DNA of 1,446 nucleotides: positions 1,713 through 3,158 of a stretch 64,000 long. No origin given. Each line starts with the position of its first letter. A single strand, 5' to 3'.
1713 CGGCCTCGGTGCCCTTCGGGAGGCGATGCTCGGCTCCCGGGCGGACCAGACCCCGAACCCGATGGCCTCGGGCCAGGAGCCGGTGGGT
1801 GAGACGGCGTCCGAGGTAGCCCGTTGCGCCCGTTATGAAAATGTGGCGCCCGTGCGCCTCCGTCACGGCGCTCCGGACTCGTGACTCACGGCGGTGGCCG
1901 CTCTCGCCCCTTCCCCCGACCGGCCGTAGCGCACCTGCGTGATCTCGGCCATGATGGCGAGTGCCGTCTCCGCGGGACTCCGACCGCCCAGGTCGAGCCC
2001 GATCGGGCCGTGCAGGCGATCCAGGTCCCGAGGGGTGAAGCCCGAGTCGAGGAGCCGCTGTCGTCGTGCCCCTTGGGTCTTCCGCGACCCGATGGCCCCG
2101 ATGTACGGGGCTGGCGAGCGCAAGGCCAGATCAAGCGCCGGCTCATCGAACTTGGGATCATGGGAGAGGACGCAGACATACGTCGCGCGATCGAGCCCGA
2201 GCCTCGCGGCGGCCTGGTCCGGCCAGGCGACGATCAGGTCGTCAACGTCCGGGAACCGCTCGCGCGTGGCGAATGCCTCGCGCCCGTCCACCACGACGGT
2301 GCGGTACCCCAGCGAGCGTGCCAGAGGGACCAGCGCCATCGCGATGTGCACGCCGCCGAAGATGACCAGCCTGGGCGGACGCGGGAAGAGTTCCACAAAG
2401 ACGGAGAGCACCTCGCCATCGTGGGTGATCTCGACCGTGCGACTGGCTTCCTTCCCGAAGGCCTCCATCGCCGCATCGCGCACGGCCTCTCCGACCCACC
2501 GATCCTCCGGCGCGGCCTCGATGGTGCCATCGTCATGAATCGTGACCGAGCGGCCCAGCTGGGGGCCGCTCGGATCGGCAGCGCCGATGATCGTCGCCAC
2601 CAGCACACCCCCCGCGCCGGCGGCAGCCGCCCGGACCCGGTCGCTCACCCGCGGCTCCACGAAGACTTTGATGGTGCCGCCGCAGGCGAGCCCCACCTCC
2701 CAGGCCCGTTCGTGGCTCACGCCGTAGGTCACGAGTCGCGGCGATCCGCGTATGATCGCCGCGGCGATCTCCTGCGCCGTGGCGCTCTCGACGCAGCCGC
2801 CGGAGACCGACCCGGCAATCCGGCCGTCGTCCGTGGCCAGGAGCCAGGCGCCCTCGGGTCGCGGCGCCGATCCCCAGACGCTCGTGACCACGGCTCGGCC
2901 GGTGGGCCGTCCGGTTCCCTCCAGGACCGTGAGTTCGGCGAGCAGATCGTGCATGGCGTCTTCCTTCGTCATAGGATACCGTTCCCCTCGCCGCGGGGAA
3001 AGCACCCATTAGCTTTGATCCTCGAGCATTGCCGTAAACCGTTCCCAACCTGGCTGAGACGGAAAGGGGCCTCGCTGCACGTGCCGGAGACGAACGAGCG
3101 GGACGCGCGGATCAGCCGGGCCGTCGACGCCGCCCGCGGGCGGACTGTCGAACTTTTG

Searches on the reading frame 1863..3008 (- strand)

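Call 52: search_protein_families(library=pfam, proteins=[window:1863-3008:-], max_evalue=0.00001)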
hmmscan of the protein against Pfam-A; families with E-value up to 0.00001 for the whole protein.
window:1863-3008:- (381 aa): 2 families
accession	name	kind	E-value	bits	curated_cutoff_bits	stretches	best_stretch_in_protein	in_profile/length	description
PF13478.12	XdhC_C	-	5.3e-43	147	29.7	1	214-356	1-125/125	XdhC Rossmann domain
PF02625.21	XdhC_CoxI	-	1.3e-19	70.3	24.3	1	32-96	4-68/68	XdhC and CoxI family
